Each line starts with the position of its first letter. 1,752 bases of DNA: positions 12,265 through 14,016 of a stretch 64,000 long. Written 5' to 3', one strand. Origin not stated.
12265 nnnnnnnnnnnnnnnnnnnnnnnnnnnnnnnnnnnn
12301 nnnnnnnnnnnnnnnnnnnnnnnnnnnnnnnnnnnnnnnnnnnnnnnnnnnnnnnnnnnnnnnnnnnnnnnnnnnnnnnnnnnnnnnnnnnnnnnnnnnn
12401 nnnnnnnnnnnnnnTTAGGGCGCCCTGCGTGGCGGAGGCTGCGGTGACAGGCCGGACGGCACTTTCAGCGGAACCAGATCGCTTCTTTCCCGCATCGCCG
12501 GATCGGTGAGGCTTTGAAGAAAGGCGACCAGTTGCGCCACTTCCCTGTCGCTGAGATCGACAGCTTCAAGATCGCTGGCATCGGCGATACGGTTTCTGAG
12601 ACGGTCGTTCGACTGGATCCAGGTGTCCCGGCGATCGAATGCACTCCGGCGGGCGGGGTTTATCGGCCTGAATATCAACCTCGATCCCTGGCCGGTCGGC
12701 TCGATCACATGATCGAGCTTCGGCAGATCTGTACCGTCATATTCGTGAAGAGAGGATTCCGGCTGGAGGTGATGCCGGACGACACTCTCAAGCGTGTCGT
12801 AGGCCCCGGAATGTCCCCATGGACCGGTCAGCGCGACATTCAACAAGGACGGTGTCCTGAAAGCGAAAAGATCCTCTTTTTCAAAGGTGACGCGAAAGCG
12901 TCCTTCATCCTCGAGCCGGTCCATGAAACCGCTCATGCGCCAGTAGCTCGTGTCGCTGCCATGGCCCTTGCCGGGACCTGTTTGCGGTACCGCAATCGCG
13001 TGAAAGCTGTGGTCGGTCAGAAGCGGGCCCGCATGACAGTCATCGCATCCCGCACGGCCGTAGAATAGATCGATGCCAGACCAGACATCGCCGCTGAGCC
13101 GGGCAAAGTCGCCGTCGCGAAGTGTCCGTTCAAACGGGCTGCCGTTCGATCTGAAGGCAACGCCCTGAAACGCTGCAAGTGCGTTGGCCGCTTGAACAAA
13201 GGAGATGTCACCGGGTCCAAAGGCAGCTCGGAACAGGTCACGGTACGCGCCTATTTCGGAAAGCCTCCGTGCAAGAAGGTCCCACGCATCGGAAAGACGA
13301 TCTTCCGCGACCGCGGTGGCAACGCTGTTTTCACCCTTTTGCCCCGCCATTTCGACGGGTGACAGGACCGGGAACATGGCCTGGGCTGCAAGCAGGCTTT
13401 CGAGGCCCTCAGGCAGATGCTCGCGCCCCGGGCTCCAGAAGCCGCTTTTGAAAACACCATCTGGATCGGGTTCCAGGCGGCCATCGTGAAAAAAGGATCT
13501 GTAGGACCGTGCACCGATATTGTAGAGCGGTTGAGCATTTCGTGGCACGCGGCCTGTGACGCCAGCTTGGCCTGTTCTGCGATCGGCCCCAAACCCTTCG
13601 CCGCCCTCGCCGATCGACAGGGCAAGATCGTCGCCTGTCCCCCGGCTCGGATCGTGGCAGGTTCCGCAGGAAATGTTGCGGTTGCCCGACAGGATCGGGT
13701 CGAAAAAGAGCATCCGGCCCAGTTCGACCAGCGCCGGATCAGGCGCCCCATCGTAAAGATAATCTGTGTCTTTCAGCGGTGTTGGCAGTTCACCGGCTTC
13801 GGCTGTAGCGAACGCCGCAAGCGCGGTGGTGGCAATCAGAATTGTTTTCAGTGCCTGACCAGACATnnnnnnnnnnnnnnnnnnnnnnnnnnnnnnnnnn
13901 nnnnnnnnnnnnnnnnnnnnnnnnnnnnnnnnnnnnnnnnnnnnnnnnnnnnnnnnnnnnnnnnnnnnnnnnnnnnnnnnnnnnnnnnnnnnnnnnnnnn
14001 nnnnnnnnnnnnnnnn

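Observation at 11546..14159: Three-gene secreted module: small peptide, di-heme MauG/bCcP-type enzyme, His/Trp-rich partner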

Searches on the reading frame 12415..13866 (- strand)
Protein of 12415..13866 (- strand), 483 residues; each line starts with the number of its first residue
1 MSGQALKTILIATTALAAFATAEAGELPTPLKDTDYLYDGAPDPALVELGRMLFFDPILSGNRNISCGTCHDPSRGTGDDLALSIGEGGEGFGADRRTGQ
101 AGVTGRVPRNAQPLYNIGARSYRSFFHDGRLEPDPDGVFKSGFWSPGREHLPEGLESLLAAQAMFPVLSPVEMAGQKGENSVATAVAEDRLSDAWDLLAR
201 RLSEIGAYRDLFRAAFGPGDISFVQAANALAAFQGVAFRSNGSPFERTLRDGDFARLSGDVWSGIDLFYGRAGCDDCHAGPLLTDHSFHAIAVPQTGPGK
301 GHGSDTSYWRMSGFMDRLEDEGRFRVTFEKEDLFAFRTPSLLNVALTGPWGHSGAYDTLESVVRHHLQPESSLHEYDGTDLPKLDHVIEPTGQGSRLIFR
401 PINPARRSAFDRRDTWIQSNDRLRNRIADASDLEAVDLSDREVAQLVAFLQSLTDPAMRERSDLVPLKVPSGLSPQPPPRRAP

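Call 3: search_protein_families(library=pfam, proteins=[window:12415-13866:-], max_evalue=0.01)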
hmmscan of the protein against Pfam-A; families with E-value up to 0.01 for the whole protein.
window:12415-13866:- (483 aa): 1 family
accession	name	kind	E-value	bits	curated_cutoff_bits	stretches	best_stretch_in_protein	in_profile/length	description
PF03150.19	CCP_MauG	-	5e-34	118.5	25.6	1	45-251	2-146/149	Di-haem cytochrome c peroxidase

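Call 4: search_protein_families(library=ncbifam, proteins=[window:12415-13866:-], max_evalue=0.01)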
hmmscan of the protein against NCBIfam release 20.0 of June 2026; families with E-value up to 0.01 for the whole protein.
window:12415-13866:- (483 aa): 4 families
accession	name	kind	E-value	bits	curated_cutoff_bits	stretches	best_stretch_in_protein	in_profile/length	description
TIGR03981.2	SAM_quin_mod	hypoth_equivalog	1.7e-69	234.7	340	1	43-373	44-365/411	His-Xaa-Ser system-associated MauG-like protein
TIGR04039.1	MXAN_0977_Heme2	hypoth_equivalog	7.5e-37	127.1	362.85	2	198-366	108-275/336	MbnH family di-heme enzyme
TIGR03791.1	TTQ_mauG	equivalog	7.4e-32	110.7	443.85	2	187-368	86-246/291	tryptophan tryptophylquinone biosynthesis enzyme MauG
TIGR04484.1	thiosulf_SoxA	equivalog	0.0096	15.2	110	0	44-76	105-135/212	sulfur oxidation c-type cytochrome SoxA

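Call 15: search_solved_structures(query=window:12415-13866:-, max_evalue=0.001)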
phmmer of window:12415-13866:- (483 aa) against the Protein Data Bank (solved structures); distinct sequences matched with E-value up to 0.001: 29.
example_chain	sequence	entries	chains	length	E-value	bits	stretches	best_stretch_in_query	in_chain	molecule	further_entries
4aal_A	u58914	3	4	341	1.2e-25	93.5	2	195-364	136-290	CYTOCHROME C551 PEROXIDASE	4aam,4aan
4aao_A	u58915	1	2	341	2e-25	92.8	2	195-364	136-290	CYTOCHROME C551 PEROXIDASE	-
3hq8_A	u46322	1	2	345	2.3e-24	89.3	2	185-364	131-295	Cytochrome c551 peroxidase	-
3hq6_A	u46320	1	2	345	2.5e-24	89.1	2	186-364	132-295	Cytochrome c551 peroxidase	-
3hq9_A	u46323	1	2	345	3e-24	88.9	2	187-364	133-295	Cytochrome c551 peroxidase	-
3hq7_A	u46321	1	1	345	1.5e-23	86.5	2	186-364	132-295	Cytochrome c551 peroxidase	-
3o5c_A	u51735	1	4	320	2.8e-22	82.4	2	194-364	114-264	Cytochrome c551 peroxidase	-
1iqc_A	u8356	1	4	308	5.6e-22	81.4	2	192-364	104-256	di-heme peroxidase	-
6e1c_A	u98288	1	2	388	1.4e-20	76.7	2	197-364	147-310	Di-heme enzyme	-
1nml_A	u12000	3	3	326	1.4e-20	76.7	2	188-363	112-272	di-haem cytochrome c peroxidase | Cytochrome c peroxidase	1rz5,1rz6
2c1u_A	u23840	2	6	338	4.9e-20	75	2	183-364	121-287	DI-HAEM CYTOCHROME C PEROXIDASE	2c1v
1eb7_A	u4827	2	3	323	4.5e-19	71.8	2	195-361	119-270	CYTOCHROME C551 PEROXIDASE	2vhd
6qkn_A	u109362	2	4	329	9.2e-17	64.2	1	190-363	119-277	Cytochrome-c peroxidase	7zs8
6fu3_A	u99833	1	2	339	1e-16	64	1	190-363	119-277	Protein CcpR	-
1zzh_A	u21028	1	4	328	3.4e-16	62.3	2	193-406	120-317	cytochrome c peroxidase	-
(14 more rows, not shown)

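Call 22: search_solved_structures(query=window:12415-13866:-, max_evalue=1e-20, show_alignments=5)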
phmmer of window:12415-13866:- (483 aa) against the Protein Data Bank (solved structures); distinct sequences matched with E-value up to 1e-20: 8.
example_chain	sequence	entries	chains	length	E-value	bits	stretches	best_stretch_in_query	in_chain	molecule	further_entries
4aal_A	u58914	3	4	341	1.2e-25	93.5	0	195-364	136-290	CYTOCHROME C551 PEROXIDASE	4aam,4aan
4aao_A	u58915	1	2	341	2e-25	92.8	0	195-364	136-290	CYTOCHROME C551 PEROXIDASE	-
3hq8_A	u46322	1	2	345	2.3e-24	89.3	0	185-364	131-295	Cytochrome c551 peroxidase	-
3hq6_A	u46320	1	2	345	2.5e-24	89.1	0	186-364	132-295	Cytochrome c551 peroxidase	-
3hq9_A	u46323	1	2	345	3e-24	88.9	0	187-364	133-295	Cytochrome c551 peroxidase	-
3hq7_A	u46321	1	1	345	1.5e-23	86.5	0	186-364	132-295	Cytochrome c551 peroxidase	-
3o5c_A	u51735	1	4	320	2.8e-22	82.4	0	194-364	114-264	Cytochrome c551 peroxidase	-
1iqc_A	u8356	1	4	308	5.6e-22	81.4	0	192-364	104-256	di-heme peroxidase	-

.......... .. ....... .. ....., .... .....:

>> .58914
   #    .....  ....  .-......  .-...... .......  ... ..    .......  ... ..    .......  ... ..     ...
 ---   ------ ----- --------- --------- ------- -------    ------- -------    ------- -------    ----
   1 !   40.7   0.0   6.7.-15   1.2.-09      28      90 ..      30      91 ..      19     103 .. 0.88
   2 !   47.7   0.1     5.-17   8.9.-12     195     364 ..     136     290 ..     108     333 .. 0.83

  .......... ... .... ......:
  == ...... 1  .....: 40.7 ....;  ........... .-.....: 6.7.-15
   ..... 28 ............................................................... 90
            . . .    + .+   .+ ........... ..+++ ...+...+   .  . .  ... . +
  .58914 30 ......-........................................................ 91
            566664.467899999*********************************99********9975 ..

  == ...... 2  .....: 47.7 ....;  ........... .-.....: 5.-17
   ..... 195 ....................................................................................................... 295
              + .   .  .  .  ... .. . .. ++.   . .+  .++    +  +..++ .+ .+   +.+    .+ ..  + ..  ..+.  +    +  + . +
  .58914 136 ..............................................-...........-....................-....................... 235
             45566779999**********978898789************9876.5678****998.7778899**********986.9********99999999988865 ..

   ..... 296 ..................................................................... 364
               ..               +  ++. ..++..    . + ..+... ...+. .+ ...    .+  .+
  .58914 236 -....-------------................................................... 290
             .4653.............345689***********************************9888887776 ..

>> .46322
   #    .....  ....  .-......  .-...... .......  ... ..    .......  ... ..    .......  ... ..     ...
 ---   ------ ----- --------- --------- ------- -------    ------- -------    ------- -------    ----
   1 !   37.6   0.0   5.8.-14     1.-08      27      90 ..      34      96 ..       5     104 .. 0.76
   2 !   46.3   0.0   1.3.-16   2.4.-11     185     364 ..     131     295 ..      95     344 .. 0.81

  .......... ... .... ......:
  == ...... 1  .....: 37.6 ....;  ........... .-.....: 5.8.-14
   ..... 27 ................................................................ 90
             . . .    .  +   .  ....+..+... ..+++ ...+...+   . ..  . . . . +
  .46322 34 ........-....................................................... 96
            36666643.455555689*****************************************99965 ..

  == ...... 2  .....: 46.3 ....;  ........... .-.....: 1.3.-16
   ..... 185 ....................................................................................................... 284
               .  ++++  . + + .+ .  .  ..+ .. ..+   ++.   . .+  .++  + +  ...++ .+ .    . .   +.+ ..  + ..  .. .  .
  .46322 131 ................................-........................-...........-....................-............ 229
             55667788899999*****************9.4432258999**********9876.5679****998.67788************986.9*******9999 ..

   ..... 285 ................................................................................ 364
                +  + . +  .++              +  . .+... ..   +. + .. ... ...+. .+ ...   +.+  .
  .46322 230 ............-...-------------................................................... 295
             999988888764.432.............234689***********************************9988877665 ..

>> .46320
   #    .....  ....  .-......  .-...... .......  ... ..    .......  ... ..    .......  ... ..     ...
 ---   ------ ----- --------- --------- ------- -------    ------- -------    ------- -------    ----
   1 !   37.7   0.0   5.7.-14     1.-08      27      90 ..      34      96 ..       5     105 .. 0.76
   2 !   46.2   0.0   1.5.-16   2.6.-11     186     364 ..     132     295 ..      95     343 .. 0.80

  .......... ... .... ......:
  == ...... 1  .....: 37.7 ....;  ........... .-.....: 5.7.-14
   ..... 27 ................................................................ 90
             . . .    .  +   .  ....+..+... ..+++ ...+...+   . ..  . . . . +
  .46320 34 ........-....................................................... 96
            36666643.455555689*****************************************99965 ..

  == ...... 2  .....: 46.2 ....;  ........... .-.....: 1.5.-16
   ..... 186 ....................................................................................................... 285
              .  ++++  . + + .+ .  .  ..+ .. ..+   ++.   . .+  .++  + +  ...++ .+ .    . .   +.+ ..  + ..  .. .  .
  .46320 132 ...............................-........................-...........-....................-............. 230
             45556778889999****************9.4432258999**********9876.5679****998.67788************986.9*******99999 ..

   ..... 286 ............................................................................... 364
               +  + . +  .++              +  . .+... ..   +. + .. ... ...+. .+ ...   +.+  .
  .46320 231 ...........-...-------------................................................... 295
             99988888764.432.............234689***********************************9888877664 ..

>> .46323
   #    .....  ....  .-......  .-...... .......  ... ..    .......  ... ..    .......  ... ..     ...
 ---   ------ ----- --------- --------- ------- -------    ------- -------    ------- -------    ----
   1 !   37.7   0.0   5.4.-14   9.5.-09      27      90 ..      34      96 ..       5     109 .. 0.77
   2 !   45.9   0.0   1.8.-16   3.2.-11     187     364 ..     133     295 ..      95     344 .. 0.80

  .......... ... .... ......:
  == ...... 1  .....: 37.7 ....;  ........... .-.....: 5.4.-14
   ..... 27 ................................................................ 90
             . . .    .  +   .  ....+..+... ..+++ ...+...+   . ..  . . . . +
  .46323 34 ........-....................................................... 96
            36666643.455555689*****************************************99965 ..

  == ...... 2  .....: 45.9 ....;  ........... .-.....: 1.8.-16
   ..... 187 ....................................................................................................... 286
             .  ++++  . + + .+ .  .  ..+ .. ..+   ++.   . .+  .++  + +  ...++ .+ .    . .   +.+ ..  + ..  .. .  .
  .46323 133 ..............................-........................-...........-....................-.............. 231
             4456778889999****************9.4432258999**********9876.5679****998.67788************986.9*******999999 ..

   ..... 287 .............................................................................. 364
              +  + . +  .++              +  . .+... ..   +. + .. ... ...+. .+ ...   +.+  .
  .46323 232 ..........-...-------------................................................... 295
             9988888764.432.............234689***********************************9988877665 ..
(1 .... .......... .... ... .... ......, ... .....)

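Call 39: find_homologous_proteins(query=window:12415-13866:-, max_evalue=1e-20)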
Query window:12415-13866:- (483 aa): 7058 proteins with E <= 1e-20 among 8000 candidates; the best 120 are listed.
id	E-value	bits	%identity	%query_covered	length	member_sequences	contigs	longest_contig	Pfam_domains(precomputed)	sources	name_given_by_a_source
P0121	0.0e+0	1087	98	100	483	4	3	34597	PF03150.20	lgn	-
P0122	8.6e-278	940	85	98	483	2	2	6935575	PF03150.20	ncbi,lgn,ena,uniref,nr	ncbi:cytochrome-c peroxidase [Roseibium sp. MMSF_3544]|uniref:cytochrome-c peroxidase n=1 Tax=unclas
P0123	1.5e-271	919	81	99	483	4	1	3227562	PF03150.20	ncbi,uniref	ncbi:cytochrome c peroxidase [Roseibium sp. HPY-6]|uniref:cytochrome-c peroxidase n=1 Tax=Roseibium 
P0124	9.5e-265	897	81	98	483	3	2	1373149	PF03150.20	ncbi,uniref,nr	ncbi:cytochrome c peroxidase [uncultured Roseibium sp.]|uniref:cytochrome-c peroxidase n=1 Tax=uncul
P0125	2.9e-258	876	79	99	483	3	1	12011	PF03150.20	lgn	-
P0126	1.9e-257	873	78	99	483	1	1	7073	PF03150.20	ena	-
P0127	2.5e-252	856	77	100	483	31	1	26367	PF03150.20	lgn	-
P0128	4.0e-246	836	75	99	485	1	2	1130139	PF03150.20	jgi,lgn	-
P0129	1.1e-219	748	67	99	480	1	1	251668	PF03150.20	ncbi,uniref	ncbi:cytochrome-c peroxidase [Ruegeria hyattellae]|uniref:cytochrome-c peroxidase n=1 Tax=Ruegeria h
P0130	4.5e-213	727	66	97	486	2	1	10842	PF03150.20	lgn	-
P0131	1.5e-212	725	68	98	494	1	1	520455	PF03150.20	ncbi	-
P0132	1.4e-211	722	67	99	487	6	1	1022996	PF03150.20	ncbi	-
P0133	4.1e-210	717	67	98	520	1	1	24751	PF03150.20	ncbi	-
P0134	4.3e-209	713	66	98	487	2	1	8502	PF03150.20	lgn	-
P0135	8.0e-205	699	67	99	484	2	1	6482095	PF03150.20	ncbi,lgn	ncbi:MAG: cytochrome c peroxidase [Devosia sp.]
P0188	2.2e-189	648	63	99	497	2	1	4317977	PF03150.20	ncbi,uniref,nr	ncbi:cytochrome-c peroxidase [Jannaschia sp. CCS1]|uniref:cytochrome-c peroxidase n=1 Tax=Jannaschia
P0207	4.1e-176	605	61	97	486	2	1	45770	PF03150.20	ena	-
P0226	2.2e-166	573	57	97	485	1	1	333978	PF03150.20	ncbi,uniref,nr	ncbi:cytochrome-c peroxidase [Tateyamaria sp. syn59]|uniref:cytochrome-c peroxidase n=1 Tax=Tateyama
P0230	7.5e-166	571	57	98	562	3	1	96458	PF03150.20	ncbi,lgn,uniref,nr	ncbi:cytochrome-c peroxidase [Ruegeria meonggei]|uniref:Cytochrome c551 peroxidase n=1 Tax=Ruegeria 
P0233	1.9e-165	569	60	93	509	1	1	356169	PF03150.20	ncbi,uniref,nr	ncbi:cytochrome-c peroxidase [Poseidonocella sp. HB161398]|uniref:cytochrome-c peroxidase n=1 Tax=Po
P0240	4.0e-164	565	57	98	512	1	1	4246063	PF03150.20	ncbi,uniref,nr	ncbi:cytochrome-c peroxidase [Leisingera sp. NJS204]|uniref:cytochrome-c peroxidase n=1 Tax=Leisinge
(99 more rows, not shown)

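Call 40: find_encoding_contigs(protein=P0188, flank=6000, max_places=2)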
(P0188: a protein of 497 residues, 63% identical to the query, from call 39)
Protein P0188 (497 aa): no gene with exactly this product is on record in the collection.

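Call 41: find_encoding_contigs(protein=P0240, flank=6000, max_places=2)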
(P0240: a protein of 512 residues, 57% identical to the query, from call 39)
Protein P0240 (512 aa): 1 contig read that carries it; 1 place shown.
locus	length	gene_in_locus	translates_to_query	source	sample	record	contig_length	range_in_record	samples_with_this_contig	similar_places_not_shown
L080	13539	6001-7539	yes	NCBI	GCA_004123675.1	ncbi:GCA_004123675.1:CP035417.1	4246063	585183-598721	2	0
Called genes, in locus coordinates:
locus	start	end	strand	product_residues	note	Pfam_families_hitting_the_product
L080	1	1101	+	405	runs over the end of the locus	PF07690:MFS_1, PF00083:Sugar_tr (weak)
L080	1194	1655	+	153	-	PF21631:A9CJY8-like_N, PF13840:ACT_7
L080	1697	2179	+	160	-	PF04828:GFA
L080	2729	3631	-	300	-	PF01965:DJ-1_PfpI, PF12833:HTH_18, PF00165:HTH_AraC (weak)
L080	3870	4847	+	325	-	PF02574:S-methyl_trans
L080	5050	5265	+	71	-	PF06568:YjiS-like (faint)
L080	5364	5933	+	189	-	-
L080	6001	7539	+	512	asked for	PF03150:CCP_MauG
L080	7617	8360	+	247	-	-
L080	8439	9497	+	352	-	PF00070:Pyr_redox (faint), PF01266:DAO (faint), PF01494:FAD_binding_3 (weak), PF07992:Pyr_redox_2, PF13450:NAD_binding_8, PF13738:Pyr_redox_3, PF00743:FMO-like, PF13434:Lys_Orn_oxgnase (weak), +2 more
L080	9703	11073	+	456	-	PF01554:MatE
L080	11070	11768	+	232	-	PF13409:GST_N_2 (weak), PF13410:GST_C_2, PF00043:GST_C, PF14497:GST_C_3 (weak)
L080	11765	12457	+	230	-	PF13489:Methyltransf_23, PF13847:Methyltransf_31, PF08241:Methyltransf_11, PF08242:Methyltransf_12, PF13649:Methyltransf_25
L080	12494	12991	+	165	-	PF01810:LysE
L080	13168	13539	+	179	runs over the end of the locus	PF01872:RibD_C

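Call 42: find_encoding_contigs(protein=P0226, flank=6000, max_places=2)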
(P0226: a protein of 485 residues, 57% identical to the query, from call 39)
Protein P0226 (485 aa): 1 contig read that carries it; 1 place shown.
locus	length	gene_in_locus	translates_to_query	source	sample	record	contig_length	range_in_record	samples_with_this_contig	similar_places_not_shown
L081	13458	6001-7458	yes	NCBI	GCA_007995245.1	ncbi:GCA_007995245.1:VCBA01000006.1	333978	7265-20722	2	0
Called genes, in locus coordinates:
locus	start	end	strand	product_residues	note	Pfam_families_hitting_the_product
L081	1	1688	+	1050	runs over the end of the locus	PF00196:GerE, PF01590:GAF, PF13185:GAF_2, PF13492:GAF_3, PF01590:GAF, PF13185:GAF_2, PF01590:GAF, PF13185:GAF_2, +8 more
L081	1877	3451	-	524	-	PF00486:Trans_reg_C, PF13431:TPR_17 (faint)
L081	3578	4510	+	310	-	PF02574:S-methyl_trans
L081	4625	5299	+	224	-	-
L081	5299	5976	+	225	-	PF00583:Acetyltransf_1, PF13508:Acetyltransf_7, PF13673:Acetyltransf_10, PF08445:FR47 (weak)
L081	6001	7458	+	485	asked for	PF03150:CCP_MauG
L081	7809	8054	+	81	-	-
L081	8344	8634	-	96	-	PF05016:ParE_toxin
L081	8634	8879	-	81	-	PF03693:ParD_antitoxin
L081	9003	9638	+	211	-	PF00589:Phage_integrase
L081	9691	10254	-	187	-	PF00300:His_Phos_1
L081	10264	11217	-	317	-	-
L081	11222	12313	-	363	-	PF01966:HD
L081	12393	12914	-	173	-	PF10544:T5orf172, PF13455:MUG113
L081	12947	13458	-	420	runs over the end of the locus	PF22560:GMT-wHTH (weak)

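Call 48: search_protein_families(library=pfam, proteins=[L080:5364-5933:+, L081:4625-5299:+, L080:7617-8360:+, L080:5050-5265:+], max_evalue=10)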
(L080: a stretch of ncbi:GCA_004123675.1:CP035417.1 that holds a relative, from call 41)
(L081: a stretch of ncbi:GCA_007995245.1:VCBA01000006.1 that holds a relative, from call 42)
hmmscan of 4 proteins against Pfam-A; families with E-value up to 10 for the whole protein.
L080:5364-5933:+ (189 aa): 1 family
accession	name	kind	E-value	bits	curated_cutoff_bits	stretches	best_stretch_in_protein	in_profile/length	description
PF03018.19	Dirigent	-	0.0012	19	29.1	1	85-158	55-127/148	Dirigent-like protein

L081:4625-5299:+ (224 aa): 0 families

L080:7617-8360:+ (247 aa): 3 families
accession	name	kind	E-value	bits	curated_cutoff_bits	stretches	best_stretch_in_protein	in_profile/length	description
PF07298.16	NnrU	-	4.7e-05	23.5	24.7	1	50-212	4-145/188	NnrU protein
PF04191.18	PEMT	-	0.0056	17.5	25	1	164-218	46-103/105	Phospholipid methyltransferase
PF04140.19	ICMT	-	0.0079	17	24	1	143-213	19-93/95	Isoprenylcysteine carboxyl methyltransferase (ICMT) family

L080:5050-5265:+ (71 aa): 1 family
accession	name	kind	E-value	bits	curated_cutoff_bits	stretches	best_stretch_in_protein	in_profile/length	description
PF06568.16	DUF1127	-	2.8e-06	27.4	23.3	1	27-56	3-32/37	Domain of unknown function (DUF1127)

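Call 50: find_encoding_contigs(protein=P0230, flank=5000, max_places=1)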
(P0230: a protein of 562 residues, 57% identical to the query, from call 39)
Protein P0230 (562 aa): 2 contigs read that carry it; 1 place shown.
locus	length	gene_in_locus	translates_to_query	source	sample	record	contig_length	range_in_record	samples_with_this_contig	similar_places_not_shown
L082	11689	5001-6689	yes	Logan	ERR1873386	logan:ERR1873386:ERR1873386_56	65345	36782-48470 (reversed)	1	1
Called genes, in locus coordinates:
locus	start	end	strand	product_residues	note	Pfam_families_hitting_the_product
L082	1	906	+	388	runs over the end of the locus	-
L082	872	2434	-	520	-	PF00486:Trans_reg_C, PF13431:TPR_17 (faint), PF14559:TPR_19 (faint)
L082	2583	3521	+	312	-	PF02574:S-methyl_trans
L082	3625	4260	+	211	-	-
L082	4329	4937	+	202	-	PF00583:Acetyltransf_1, PF13673:Acetyltransf_10 (faint), PF13508:Acetyltransf_7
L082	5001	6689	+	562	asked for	PF03150:CCP_MauG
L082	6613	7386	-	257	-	PF08220:HTH_DeoR, PF08279:HTH_11 (weak), PF25213:HVO_A0261_N (weak), PF00455:DeoRC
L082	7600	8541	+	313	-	PF04069:OpuAC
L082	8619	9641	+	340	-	PF00005:ABC_tran, PF13304:AAA_21 (faint)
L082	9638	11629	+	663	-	PF00528:BPD_transp_1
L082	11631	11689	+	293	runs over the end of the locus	PF01633:Choline_kinase, PF01636:APH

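Call 51: find_encoding_contigs(protein=P0233, flank=5000, max_places=1)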
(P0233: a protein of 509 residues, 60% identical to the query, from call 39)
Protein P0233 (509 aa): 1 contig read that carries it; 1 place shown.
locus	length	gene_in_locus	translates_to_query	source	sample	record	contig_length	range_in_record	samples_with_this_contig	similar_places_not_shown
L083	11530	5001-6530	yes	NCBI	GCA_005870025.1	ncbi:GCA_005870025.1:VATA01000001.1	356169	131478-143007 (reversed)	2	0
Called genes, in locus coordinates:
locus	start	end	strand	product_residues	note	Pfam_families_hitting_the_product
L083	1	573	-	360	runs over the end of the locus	PF03480:DctP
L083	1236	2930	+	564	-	-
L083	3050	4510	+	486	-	-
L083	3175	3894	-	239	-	PF02371:Transposase_20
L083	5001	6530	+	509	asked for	PF03150:CCP_MauG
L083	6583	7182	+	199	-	-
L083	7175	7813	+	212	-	PF00583:Acetyltransf_1, PF13508:Acetyltransf_7, PF13673:Acetyltransf_10 (weak)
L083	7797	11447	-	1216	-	PF03704:BTAD, PF13191:AAA_16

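Call 52: find_encoding_contigs(protein=P0207, flank=5000, max_places=1)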
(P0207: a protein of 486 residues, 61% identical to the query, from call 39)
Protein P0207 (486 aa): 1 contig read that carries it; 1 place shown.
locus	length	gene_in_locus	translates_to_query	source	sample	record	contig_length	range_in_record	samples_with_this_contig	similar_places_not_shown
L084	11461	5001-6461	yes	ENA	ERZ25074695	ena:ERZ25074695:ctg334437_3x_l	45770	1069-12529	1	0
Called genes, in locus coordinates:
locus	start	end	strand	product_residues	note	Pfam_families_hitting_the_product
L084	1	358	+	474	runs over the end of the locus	?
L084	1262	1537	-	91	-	PF01527:HTH_Tnp_1, PF13542:HTH_Tnp_ISL3 (weak), PF13518:HTH_28 (weak)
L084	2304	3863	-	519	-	PF00486:Trans_reg_C, PF07719:TPR_2 (faint), PF13432:TPR_16 (faint)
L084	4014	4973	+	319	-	PF02574:S-methyl_trans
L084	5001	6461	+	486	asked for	PF03150:CCP_MauG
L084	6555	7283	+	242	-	-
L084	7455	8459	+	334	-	PF01471:PG_binding_1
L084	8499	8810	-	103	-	-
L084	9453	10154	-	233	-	PF14353:CpXC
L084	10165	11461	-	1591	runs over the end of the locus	-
